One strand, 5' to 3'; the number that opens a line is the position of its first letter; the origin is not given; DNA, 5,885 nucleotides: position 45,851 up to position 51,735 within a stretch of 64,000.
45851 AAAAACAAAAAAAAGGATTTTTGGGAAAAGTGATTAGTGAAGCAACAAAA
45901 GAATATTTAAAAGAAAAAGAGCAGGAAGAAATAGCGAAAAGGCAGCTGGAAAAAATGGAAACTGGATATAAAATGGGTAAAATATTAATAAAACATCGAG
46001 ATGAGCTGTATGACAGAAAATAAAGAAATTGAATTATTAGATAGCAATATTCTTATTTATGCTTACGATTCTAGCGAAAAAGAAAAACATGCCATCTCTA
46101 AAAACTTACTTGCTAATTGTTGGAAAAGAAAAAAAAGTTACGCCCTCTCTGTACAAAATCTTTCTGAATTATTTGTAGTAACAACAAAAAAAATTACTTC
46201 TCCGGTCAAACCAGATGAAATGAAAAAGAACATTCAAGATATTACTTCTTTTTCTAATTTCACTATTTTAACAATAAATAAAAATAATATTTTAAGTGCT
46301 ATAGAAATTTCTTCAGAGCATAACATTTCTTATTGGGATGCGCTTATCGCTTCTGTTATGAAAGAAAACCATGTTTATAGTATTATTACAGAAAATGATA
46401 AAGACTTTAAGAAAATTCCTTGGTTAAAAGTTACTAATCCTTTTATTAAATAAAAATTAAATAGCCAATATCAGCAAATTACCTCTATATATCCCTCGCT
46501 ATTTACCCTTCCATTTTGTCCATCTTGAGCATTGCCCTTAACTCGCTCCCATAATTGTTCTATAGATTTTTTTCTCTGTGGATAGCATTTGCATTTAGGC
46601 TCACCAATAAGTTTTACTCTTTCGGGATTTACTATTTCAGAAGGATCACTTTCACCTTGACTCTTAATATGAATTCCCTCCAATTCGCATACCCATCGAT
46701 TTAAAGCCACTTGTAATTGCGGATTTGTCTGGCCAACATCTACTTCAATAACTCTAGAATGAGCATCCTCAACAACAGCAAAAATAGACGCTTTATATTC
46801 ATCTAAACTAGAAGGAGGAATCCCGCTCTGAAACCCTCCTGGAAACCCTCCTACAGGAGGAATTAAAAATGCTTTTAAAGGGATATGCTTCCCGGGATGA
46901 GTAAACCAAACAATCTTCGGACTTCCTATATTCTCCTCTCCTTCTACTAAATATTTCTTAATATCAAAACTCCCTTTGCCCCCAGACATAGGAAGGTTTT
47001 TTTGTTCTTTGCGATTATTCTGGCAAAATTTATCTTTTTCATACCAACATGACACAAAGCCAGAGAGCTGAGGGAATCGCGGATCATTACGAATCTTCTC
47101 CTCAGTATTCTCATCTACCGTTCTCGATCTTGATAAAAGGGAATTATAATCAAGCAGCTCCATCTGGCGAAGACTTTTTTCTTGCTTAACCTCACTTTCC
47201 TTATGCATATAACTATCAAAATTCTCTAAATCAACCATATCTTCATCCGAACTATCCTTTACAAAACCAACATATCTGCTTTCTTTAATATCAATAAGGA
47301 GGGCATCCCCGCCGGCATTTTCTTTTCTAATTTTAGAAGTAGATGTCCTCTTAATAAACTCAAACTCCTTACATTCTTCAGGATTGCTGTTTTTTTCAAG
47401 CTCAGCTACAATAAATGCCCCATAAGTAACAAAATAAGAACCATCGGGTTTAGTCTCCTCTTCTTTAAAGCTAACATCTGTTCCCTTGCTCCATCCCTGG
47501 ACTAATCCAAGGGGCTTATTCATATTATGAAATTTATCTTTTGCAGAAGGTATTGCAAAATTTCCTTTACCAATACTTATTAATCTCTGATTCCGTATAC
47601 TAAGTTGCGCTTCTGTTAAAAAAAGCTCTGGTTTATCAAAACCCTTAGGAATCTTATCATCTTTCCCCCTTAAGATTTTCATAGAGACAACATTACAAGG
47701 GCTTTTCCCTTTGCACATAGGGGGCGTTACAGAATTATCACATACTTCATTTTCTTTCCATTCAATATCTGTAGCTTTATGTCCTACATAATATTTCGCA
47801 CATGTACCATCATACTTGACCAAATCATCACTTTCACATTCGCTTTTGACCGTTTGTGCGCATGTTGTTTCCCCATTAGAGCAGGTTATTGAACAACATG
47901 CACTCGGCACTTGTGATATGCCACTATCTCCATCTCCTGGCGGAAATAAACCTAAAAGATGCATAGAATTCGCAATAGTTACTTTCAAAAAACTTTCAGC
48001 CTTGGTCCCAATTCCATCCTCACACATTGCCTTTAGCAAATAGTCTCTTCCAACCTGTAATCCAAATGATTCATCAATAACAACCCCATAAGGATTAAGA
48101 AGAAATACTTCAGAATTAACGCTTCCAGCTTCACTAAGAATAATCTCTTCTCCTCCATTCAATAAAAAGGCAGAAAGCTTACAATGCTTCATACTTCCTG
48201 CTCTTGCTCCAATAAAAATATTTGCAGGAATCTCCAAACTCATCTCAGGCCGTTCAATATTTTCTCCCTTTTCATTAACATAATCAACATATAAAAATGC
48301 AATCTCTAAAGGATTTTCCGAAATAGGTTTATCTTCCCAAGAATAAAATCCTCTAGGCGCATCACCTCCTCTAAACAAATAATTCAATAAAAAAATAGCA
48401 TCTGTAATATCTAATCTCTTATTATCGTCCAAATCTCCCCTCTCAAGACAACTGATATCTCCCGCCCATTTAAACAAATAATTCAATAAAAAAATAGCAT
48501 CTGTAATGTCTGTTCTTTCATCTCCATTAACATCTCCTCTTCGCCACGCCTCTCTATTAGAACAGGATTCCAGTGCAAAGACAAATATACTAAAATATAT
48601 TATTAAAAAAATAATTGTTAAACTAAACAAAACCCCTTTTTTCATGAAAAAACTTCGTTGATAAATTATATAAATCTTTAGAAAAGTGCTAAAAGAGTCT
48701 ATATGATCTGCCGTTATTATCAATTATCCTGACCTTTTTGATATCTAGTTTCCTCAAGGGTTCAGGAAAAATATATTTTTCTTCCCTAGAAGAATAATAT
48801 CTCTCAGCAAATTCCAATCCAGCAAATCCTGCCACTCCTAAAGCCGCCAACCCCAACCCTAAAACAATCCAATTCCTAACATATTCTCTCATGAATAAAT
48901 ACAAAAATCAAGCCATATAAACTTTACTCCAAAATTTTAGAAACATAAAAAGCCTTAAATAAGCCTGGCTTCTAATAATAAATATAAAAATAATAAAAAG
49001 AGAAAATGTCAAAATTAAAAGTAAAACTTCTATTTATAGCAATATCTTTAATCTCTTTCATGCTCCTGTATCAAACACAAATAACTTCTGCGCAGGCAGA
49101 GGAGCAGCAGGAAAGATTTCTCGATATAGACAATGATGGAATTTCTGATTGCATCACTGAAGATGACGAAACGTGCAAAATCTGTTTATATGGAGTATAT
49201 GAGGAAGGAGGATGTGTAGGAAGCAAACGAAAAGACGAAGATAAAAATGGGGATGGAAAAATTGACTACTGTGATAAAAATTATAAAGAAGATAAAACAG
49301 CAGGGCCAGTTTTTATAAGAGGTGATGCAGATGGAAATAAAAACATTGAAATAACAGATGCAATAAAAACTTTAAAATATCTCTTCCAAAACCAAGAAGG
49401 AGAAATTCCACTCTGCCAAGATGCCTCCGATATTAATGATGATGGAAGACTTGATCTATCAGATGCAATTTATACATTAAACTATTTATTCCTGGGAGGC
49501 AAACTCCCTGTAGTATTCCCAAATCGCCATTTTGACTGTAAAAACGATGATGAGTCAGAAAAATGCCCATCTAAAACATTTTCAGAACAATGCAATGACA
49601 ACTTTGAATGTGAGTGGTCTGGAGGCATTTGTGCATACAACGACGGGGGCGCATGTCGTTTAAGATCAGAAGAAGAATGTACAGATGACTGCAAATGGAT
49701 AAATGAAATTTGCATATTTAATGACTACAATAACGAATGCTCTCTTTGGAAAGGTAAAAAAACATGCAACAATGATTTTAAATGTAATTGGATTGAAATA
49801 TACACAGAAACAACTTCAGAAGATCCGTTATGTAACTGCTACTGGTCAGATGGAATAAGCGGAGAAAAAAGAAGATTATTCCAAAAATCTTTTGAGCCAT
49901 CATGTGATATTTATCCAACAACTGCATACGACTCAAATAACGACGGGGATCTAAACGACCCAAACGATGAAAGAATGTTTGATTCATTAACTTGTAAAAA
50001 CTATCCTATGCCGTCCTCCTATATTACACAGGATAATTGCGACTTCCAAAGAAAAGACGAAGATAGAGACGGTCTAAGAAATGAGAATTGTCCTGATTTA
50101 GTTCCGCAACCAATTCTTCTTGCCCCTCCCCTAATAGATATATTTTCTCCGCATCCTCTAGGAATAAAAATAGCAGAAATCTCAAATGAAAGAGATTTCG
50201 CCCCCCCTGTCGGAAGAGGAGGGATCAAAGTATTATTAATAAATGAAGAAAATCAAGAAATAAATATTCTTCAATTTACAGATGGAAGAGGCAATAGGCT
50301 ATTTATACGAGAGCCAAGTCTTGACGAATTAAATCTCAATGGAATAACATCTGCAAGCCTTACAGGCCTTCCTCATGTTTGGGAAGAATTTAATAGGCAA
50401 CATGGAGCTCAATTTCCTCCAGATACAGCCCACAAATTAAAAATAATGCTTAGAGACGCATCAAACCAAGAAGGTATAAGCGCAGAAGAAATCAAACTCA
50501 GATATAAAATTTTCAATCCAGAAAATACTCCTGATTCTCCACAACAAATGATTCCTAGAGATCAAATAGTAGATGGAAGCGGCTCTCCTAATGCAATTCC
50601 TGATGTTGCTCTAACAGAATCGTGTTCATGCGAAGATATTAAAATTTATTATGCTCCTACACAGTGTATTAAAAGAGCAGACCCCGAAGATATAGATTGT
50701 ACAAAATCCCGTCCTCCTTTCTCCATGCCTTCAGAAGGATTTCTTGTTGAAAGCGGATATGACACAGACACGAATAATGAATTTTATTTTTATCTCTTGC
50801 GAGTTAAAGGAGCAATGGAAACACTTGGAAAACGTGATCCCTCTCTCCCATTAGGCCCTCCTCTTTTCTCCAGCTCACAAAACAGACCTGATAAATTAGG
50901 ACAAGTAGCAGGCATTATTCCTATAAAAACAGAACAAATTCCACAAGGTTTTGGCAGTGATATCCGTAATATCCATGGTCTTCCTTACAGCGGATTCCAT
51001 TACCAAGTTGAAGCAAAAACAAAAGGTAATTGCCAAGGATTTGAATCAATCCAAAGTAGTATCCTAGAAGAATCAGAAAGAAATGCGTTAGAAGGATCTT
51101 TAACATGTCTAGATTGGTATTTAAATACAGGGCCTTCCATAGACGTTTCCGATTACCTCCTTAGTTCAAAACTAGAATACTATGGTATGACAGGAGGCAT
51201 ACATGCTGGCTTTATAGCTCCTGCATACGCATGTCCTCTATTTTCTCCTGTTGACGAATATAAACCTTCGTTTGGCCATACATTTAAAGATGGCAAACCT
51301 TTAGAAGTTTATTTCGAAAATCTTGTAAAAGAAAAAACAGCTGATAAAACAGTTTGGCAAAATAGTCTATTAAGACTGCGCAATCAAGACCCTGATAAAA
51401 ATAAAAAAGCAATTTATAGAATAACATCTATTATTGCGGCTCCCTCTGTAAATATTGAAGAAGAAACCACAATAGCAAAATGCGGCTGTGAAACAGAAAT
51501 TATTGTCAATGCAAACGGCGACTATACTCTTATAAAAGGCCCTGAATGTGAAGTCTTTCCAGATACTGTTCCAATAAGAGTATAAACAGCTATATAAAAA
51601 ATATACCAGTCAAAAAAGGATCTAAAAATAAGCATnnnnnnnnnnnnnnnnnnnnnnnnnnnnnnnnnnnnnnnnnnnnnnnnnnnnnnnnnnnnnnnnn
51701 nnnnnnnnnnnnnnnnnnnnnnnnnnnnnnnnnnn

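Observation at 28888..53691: Six-member family of large secreted Cys-rich proteins each carrying a dockerin-like pair of Ca-binding repeats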

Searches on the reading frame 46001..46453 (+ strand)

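Call 7: search_protein_families(library=pfam, proteins=[window:46001-46453:+], max_evalue=0.01)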
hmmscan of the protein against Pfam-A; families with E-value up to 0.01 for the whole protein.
window:46001-46453:+ (150 aa): 1 family
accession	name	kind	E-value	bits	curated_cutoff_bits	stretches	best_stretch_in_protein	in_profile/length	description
PF01850.27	PIN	-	9.7e-12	46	23.6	1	12-141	2-119/120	PIN domain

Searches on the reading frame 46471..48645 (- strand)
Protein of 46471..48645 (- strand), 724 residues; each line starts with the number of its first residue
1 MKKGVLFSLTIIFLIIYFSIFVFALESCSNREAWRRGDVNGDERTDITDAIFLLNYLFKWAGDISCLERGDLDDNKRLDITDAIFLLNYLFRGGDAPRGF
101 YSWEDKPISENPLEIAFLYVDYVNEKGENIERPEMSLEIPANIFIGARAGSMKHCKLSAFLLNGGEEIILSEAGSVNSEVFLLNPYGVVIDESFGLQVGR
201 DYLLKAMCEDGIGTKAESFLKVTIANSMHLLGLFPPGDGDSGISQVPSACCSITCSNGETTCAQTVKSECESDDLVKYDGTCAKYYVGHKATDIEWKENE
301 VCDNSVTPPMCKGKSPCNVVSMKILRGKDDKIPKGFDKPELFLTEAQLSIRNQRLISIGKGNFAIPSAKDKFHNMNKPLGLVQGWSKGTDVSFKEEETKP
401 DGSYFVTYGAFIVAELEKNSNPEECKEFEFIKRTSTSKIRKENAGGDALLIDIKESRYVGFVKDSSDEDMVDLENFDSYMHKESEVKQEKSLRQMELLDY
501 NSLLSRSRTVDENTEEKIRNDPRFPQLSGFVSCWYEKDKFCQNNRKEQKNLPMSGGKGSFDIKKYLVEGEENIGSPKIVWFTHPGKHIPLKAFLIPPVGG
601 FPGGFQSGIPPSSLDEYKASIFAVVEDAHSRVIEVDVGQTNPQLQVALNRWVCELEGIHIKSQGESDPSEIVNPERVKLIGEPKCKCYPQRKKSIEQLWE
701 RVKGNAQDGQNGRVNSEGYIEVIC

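Call 3: search_protein_families(library=pfam, proteins=[window:46471-48645:-], max_evalue=0.1)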
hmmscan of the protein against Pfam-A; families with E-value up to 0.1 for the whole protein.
window:46471-48645:- (724 aa): 1 family
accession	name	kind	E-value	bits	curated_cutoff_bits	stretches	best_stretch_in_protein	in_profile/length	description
PF00404.24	Dockerin_1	-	0.00011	22.7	22.9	1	37-90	2-56/57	Dockerin type I domain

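Call 11: list_cluster_members(proteins=[P0001, window:46471-48645:-, window:51636-53342:-, window:49006-51585:+, window:40433-43321:-, window:36004-37323:+])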
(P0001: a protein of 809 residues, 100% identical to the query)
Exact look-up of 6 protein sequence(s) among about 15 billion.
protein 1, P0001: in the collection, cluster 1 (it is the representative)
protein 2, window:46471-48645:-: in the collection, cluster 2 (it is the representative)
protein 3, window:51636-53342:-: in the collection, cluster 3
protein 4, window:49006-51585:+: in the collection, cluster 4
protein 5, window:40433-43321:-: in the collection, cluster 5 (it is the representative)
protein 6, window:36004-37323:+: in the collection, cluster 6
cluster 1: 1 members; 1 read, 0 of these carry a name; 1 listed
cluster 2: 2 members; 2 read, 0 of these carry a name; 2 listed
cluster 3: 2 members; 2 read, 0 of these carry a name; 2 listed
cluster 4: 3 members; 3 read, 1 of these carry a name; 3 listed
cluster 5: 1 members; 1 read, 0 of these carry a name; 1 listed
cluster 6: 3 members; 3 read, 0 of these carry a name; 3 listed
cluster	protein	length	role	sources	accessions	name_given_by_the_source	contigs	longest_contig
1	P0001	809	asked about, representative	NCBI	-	-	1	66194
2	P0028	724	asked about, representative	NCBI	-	-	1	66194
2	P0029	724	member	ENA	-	-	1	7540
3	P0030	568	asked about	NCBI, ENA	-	-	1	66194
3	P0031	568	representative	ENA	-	-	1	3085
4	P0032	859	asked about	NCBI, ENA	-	-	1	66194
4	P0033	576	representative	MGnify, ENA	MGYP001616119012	FL=1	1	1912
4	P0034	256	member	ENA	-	-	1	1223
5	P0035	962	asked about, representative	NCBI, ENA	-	-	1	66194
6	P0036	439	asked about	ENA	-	-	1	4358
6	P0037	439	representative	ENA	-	-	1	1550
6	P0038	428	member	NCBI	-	-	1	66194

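Call 26: search_protein_families(library=ncbifam, proteins=[window:46471-48645:-], max_evalue=0.1)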
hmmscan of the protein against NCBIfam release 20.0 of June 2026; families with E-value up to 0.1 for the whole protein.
window:46471-48645:- (724 aa): 0 families

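Call 73: find_encoding_contigs(protein=window:46471-48645:-, flank=10000, max_places=4)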
Protein window:46471-48645:- (724 aa): no gene with exactly this product is on record in the collection.

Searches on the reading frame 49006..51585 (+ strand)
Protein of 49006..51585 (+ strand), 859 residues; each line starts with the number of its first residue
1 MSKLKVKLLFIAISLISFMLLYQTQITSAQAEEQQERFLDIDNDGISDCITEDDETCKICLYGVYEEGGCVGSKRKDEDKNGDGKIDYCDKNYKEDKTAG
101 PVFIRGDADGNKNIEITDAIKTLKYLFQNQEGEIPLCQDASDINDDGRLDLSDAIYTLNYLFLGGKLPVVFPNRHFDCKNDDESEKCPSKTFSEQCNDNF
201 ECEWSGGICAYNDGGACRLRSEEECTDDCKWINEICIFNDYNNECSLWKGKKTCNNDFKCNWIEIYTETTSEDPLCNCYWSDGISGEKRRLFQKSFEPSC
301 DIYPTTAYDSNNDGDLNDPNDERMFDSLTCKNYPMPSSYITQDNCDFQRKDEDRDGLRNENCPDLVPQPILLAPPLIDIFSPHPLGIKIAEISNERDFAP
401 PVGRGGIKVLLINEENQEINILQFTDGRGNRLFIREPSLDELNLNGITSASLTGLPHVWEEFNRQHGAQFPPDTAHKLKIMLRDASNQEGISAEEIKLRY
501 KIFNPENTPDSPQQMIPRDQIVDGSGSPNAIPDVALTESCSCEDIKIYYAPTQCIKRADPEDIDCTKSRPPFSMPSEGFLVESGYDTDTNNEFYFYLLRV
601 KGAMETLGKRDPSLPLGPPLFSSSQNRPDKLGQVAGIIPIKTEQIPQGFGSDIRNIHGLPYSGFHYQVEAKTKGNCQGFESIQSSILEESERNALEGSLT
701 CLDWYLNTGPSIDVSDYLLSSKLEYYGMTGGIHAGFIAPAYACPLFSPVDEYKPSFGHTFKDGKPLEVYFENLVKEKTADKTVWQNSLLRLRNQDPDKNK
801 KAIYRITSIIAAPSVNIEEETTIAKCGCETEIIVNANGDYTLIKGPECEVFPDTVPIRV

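Call 3: search_protein_families(library=pfam, proteins=[window:49006-51585:+], max_evalue=0.1)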
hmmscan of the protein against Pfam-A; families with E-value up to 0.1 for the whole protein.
window:49006-51585:+ (859 aa): 1 family
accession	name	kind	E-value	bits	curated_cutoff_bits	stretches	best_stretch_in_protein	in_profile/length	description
PF00404.24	Dockerin_1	-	0.0012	19.5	22.9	1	106-155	2-50/57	Dockerin type I domain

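Call 26: search_protein_families(library=ncbifam, proteins=[window:49006-51585:+], max_evalue=0.1)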
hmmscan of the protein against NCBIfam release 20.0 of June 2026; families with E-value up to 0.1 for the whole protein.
window:49006-51585:+ (859 aa): 0 families

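Call 44: search_solved_structures(query=window:49006-51585:+, max_evalue=1)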
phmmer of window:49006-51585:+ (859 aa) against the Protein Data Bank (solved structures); distinct sequences matched with E-value up to 1: 5.
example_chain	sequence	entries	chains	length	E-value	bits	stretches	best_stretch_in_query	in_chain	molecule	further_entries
4uyq_B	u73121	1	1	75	0.043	15.2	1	103-166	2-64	Cellulosomal scaffoldin adaptor protein B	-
4uyp_B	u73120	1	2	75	0.043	15.2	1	103-166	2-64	Cellulosomal scaffoldin adaptor protein B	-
5lxv_B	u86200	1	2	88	0.44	11.8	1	103-162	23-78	Carbohydrate-binding protein WP_009985128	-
2mte_A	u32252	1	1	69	0.55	11.5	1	105-160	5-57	Cellulose 1,4-beta-cellobiosidase (reducing end) CelS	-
1daq_A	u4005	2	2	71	0.56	11.5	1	104-160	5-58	ENDOGLUCANASE SS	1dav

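Call 74: find_encoding_contigs(protein=window:49006-51585:+, flank=10000, max_places=4)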
Protein window:49006-51585:+ (859 aa): 1 contig read that carries it; 1 place shown.
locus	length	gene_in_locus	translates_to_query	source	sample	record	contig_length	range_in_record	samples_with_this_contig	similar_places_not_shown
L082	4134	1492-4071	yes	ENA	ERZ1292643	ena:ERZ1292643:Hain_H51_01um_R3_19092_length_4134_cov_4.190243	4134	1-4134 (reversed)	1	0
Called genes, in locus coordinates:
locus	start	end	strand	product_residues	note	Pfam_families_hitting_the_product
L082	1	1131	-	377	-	?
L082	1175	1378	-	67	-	-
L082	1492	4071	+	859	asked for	-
